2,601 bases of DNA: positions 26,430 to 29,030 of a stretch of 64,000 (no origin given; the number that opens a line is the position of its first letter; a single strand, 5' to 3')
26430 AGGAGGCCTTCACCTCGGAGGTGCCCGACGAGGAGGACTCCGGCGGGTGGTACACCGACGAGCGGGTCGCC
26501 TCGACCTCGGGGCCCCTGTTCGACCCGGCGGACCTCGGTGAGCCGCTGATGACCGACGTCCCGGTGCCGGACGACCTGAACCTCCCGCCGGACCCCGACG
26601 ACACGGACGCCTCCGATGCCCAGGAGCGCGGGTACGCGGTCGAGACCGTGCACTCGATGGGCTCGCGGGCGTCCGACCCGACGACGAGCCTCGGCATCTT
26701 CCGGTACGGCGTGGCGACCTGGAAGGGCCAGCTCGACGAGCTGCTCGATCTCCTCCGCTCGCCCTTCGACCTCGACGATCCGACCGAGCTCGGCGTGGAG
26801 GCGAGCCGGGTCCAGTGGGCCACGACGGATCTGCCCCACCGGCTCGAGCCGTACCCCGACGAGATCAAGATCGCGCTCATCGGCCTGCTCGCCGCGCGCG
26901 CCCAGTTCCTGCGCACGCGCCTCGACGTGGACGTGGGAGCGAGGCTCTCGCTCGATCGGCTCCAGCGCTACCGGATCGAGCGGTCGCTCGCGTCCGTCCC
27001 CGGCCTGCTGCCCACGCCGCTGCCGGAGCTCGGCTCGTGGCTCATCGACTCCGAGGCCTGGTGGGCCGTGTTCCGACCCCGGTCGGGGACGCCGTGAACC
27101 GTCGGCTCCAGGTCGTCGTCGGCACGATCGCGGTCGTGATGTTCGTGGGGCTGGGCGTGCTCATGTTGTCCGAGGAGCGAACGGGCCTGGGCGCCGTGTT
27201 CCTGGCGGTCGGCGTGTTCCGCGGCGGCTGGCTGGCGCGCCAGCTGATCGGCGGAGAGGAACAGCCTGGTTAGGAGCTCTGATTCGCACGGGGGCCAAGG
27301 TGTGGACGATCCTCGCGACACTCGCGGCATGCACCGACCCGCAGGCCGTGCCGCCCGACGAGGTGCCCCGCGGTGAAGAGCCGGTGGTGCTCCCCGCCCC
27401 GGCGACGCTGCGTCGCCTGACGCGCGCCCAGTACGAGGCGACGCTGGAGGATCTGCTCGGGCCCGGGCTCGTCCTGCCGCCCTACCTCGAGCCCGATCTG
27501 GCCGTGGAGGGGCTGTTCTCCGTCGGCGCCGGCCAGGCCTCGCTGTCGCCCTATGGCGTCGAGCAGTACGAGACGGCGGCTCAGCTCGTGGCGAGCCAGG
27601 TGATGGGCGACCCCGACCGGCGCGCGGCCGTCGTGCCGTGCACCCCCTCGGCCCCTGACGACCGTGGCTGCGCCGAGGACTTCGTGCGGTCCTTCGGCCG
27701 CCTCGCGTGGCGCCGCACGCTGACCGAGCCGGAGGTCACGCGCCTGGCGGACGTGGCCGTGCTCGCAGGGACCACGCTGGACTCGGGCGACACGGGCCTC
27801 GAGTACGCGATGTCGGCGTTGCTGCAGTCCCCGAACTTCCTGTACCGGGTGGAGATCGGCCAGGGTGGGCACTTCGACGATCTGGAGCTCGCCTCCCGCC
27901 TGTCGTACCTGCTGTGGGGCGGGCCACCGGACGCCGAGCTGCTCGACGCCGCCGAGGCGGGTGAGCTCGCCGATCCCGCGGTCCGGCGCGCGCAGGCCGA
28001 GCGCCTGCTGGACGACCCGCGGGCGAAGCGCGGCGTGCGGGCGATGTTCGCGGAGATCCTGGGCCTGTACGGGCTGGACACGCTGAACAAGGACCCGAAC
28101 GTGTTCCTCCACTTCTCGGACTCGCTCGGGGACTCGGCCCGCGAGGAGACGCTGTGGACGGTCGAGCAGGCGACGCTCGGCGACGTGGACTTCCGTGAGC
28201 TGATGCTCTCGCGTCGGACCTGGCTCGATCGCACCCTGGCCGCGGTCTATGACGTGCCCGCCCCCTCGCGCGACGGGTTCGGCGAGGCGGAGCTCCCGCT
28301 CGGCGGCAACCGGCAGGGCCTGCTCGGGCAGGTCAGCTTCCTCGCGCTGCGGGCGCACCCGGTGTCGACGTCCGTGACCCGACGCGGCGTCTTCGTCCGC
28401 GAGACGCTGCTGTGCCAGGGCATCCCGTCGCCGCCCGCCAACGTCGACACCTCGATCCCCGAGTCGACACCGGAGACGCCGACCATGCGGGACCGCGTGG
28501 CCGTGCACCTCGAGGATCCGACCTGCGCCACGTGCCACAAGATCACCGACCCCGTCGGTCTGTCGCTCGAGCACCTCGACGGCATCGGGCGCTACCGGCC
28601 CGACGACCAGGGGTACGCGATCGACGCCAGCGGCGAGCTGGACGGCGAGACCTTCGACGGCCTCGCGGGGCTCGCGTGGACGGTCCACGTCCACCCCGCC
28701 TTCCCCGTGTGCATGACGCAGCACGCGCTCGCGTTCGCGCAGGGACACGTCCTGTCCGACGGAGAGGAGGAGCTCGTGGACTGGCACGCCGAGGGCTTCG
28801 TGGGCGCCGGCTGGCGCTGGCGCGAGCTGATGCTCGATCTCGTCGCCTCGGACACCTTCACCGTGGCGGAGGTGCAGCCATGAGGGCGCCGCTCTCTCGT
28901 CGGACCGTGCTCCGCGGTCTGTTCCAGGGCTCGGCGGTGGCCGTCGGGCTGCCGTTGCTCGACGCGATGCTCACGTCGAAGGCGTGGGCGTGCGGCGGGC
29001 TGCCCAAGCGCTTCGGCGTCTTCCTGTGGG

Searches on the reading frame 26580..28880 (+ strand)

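Call 75: search_protein_families(library=pfam, proteins=[window:26580-28880:+], max_evalue=0.001)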
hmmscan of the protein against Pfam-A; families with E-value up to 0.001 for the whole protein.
window:26580-28880:+ (767 aa): 5 families
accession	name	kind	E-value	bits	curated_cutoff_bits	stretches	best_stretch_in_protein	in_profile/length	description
PF07631.16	PSD4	-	2.5e-32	112.5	23.3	1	433-559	2-128/128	Protein of unknown function (DUF1592)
PF07627.16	PSCyt3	-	1e-27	96.7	27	1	578-675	1-97/98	Protein of unknown function (DUF1588)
PF07637.16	PSD5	-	5.3e-17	62.4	34.2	1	364-425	1-62/62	Protein of unknown function (DUF1595)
PF07626.16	PSD3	-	1.6e-09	38.6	23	1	278-342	1-64/65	Protein of unknown function (DUF1587)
PF07624.16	PSD2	-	1.8e-07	31.2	25.8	1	688-760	1-74/74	Protein of unknown function (DUF1585)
